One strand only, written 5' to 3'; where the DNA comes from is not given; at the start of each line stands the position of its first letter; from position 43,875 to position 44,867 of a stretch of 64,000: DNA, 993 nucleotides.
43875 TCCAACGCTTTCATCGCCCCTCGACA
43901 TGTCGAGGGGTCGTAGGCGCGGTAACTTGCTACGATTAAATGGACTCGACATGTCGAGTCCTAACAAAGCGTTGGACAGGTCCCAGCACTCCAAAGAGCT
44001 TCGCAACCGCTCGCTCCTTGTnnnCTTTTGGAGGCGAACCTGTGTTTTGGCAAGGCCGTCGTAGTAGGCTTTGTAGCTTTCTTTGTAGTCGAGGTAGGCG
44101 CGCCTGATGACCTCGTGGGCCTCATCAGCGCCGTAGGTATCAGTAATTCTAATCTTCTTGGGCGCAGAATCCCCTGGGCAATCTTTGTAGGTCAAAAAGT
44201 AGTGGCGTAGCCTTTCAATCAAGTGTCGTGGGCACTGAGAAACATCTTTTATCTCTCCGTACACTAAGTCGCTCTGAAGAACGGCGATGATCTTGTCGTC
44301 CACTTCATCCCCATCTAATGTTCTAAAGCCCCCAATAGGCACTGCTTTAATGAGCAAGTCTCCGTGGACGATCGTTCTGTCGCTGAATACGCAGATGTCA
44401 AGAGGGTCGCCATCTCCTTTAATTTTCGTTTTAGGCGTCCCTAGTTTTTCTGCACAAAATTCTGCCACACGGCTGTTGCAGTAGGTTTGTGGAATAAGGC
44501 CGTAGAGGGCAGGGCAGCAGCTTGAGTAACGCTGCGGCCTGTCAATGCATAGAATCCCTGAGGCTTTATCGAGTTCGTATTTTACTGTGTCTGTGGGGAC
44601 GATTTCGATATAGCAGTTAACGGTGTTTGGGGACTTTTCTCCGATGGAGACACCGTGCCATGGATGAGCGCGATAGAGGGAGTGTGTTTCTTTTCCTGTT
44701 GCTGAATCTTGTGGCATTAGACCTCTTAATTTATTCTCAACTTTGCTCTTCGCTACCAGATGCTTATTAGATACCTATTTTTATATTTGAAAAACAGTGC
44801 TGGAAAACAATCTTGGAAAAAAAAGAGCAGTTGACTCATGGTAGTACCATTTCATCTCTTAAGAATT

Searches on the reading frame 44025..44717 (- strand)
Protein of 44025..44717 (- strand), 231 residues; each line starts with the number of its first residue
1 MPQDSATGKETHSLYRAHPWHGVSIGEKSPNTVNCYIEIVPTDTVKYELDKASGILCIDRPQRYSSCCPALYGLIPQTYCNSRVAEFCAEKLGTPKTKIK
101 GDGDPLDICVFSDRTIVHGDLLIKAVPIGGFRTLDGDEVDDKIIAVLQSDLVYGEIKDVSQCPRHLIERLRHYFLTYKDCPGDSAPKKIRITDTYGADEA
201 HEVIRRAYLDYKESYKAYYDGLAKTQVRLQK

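Call 13: search_protein_families(library=pfam, proteins=[window:44025-44717:-], max_evalue=0.01)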
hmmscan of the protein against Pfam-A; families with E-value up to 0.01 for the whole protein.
window:44025-44717:- (231 aa): 1 family
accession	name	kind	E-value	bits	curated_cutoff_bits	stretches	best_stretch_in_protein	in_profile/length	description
PF00719.24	Pyrophosphatase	-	2.9e-39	134.8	23.5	1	36-212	2-153/153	Inorganic pyrophosphatase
